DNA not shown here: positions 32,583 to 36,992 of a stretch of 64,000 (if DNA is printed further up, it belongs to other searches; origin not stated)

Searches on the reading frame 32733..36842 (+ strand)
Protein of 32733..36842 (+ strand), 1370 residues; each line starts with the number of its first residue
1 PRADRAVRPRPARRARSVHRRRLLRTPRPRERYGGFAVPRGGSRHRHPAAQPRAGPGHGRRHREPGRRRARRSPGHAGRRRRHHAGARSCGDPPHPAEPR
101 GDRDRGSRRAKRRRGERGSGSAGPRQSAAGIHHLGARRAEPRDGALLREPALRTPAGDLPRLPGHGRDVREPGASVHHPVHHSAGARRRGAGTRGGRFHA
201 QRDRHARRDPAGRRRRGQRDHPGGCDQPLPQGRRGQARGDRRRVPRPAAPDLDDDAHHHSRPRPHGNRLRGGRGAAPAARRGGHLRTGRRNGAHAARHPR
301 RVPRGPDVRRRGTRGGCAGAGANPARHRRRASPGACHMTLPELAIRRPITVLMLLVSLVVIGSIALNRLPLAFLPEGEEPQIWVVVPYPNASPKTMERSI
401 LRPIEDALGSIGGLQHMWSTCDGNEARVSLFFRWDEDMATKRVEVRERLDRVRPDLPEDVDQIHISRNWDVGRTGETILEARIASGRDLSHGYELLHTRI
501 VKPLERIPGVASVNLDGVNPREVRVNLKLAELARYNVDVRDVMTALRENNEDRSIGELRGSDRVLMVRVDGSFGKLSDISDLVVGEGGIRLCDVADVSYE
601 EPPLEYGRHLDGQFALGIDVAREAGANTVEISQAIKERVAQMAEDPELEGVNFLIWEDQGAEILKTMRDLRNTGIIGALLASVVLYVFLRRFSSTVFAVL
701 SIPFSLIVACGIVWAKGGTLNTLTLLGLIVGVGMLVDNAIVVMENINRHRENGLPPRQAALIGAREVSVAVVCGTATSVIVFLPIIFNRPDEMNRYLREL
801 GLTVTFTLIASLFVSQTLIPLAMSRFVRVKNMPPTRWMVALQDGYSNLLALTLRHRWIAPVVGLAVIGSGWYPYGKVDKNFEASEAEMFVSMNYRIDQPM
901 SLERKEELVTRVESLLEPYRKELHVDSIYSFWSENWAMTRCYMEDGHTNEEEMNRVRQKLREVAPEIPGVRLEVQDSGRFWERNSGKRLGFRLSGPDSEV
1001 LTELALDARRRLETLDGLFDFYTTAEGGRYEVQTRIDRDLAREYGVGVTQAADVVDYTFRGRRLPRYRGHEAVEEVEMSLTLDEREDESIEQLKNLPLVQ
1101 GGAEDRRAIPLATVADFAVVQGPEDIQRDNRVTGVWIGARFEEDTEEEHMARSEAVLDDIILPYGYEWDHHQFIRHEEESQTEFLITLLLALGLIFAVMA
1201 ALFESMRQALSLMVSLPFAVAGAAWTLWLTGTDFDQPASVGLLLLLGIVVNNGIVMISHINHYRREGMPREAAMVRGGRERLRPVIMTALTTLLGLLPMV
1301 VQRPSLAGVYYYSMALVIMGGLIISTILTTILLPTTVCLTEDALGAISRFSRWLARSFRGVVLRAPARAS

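Call 38: search_protein_families(library=pfam, proteins=[window:32733-36842:+], max_evalue=0.0001)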
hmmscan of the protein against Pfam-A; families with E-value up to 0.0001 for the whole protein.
window:32733-36842:+ (1370 aa): 3 families
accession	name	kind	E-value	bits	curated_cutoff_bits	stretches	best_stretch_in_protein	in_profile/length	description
PF00873.25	ACR_tran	-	2.5e-184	615.2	28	1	342-1335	3-1015/1021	AcrB/AcrD/AcrF family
PF03176.21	MMPL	-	1.8e-10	40.7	20.5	1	666-830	141-306/333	MMPL family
PF02355.23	SecD_SecF_C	-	1.3e-08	35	20.5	1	1181-1337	30-182/189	Protein export membrane protein SecD/SecF, C-terminal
